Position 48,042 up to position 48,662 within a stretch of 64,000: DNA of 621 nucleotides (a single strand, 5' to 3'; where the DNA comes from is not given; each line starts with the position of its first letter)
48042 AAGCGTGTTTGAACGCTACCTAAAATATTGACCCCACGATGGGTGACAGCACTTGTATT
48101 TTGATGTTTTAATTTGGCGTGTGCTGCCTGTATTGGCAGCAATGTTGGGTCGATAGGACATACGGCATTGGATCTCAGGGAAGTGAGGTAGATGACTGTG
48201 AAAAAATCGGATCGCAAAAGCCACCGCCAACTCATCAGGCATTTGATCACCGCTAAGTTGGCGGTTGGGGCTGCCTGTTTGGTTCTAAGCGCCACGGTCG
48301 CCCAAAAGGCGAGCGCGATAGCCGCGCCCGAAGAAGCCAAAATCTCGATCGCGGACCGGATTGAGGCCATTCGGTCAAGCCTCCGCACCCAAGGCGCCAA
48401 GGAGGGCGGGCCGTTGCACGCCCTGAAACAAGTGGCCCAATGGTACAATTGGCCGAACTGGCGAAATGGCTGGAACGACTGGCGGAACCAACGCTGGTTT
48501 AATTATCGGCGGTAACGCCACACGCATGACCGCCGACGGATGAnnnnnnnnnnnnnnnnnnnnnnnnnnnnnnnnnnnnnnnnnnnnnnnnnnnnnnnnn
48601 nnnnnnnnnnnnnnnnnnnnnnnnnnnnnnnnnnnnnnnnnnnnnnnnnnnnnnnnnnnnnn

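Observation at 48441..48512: Core peptide is a near-periodic array of Trp-X-Asn triplets, and the precursor also carries a Sec-type signal peptide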

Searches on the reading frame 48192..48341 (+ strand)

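Call 73: search_protein_families(library=ncbifam, proteins=[window:48192-48341:+], max_evalue=10)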
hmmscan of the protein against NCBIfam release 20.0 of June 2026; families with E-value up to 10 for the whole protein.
seq(50 aa): 1 family
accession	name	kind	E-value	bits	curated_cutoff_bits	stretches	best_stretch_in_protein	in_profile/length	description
TIGR02811.1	formate_TAT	hypoth_equivalog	0.038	14.3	48.45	1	5-46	5-46/66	formate dehydrogenase region TAT target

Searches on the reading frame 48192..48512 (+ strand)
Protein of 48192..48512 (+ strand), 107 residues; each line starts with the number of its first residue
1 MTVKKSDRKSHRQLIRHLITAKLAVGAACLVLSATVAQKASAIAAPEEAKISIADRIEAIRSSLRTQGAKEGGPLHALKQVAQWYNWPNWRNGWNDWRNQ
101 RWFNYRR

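Call 3: search_protein_families(library=ncbifam, proteins=[window:48192-48512:+], max_evalue=0.01)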
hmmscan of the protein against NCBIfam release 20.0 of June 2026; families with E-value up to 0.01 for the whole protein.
window:48192-48512:+ (107 aa): 1 family
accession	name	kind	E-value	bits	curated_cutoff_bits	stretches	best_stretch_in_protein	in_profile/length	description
TIGR04260.1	Cyano_gly_rpt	equivalog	6.5e-05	23.5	31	1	27-105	10-92/118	GrrA/OscA1 family cyclophane-containing rSAM-modified RiPP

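Call 4: search_protein_families(library=pfam, proteins=[window:48192-48512:+], max_evalue=0.01)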
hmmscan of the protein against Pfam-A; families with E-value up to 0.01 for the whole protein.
window:48192-48512:+ (107 aa): 0 families

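Call 5: find_homologous_proteins(query=window:48192-48512:+, max_evalue=0.01)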
Query window:48192-48512:+ (107 aa): 4 proteins with E <= 0.01 among 4 candidates.
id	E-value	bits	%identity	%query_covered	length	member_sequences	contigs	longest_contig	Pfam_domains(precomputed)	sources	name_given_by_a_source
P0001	3.1e-65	234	100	100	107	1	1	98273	-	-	-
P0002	4.3e-46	173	77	98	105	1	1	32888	-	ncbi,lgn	-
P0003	5.4e-43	163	70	100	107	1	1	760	-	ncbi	-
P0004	1.6e-25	107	53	98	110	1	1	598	-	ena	-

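Call 10: find_encoding_contigs(protein=P0002, flank=10000, max_places=4)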
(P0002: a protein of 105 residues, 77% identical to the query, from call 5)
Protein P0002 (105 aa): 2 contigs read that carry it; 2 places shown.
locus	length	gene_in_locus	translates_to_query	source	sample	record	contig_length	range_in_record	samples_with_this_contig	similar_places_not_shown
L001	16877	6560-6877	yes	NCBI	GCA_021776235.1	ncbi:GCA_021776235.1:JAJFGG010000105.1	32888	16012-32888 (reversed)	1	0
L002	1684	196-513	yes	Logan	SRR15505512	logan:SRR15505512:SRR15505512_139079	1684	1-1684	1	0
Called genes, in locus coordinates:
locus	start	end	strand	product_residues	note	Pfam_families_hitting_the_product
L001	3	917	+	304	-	?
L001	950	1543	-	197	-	PF21176:RecR_HhH, PF02132:RecR_ZnF (faint), PF01751:Toprim, PF13662:Toprim_4, PF21175:RecR_C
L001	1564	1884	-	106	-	PF02575:YbaB_DNA_bd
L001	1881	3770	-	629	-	PF05496:RuvB_N (faint), PF13177:DNA_pol3_delta2, PF13401:AAA_22 (weak), PF00004:AAA, PF22608:DNAX_ATPase_lid, PF12169:DNA_pol3_gamma3, PF12362:DUF3646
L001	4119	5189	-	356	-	PF00753:Lactamase_B, PF00581:Rhodanese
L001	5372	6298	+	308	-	PF09296:NUDIX-like, PF09297:Zn_ribbon_NUD, PF00293:NUDIX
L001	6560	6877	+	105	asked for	-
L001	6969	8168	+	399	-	PF04055:Radical_SAM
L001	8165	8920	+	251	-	-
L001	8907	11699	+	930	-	-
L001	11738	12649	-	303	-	PF00892:EamA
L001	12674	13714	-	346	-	PF05544:Pro_racemase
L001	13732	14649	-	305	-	PF00800:PDT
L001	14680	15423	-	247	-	PF02348:CTP_transf_3, PF12804:NTP_transf_3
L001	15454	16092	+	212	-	PF00034:Cytochrom_C (weak)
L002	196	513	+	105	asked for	-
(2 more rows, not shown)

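Call 72: search_protein_families(library=ncbifam, proteins=[P0002, P0003, P0004], max_evalue=0.1)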
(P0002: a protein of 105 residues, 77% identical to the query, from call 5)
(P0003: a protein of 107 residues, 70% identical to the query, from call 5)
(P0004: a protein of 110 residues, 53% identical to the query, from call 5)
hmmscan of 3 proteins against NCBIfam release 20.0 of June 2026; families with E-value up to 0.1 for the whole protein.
P0002 (105 aa): 3 families
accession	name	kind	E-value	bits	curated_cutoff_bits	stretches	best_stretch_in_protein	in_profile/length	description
TIGR04260.1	Cyano_gly_rpt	equivalog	4.6e-07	30.4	31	1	25-103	10-92/118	GrrA/OscA1 family cyclophane-containing rSAM-modified RiPP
TIGR02811.1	formate_TAT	hypoth_equivalog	0.023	15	48.45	1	4-47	6-46/66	formate dehydrogenase region TAT target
NF009109.0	PRK12457.1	equivalog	0.035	13.4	457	1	4-37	210-243/281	3-deoxy-8-phosphooctulonate synthase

P0003 (107 aa): 2 families
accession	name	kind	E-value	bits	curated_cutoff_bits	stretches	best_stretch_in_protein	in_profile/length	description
TIGR04260.1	Cyano_gly_rpt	equivalog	1.2e-05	25.8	31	1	24-105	11-92/118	GrrA/OscA1 family cyclophane-containing rSAM-modified RiPP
TIGR02811.1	formate_TAT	hypoth_equivalog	0.075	13.4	48.45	0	1-48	1-43/66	formate dehydrogenase region TAT target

P0004 (110 aa): 2 families
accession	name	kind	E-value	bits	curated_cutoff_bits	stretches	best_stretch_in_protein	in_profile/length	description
TIGR02811.1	formate_TAT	hypoth_equivalog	0.0096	16.2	48.45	1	1-43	1-43/66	formate dehydrogenase region TAT target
NF002868.0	PRK03180.1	equivalog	0.078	11.6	641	1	38-87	188-237/509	ATP-dependent DNA ligase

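Call 73: search_protein_families(library=ncbifam, proteins=[window:48192-48512:+], max_evalue=10)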
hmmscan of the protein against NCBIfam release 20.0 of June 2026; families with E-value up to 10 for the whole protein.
window:48192-48512:+ (107 aa): 3 families
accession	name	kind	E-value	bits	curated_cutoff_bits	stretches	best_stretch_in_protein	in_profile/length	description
TIGR04260.1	Cyano_gly_rpt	equivalog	6.5e-05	23.5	31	1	27-105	10-92/118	GrrA/OscA1 family cyclophane-containing rSAM-modified RiPP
TIGR01356.1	aroA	equivalog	0.11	11.3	287.25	1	30-70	305-345/415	3-phosphoshikimate 1-carboxyvinyltransferase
TIGR02811.1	formate_TAT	hypoth_equivalog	0.19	12.1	48.45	1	5-46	5-46/66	formate dehydrogenase region TAT target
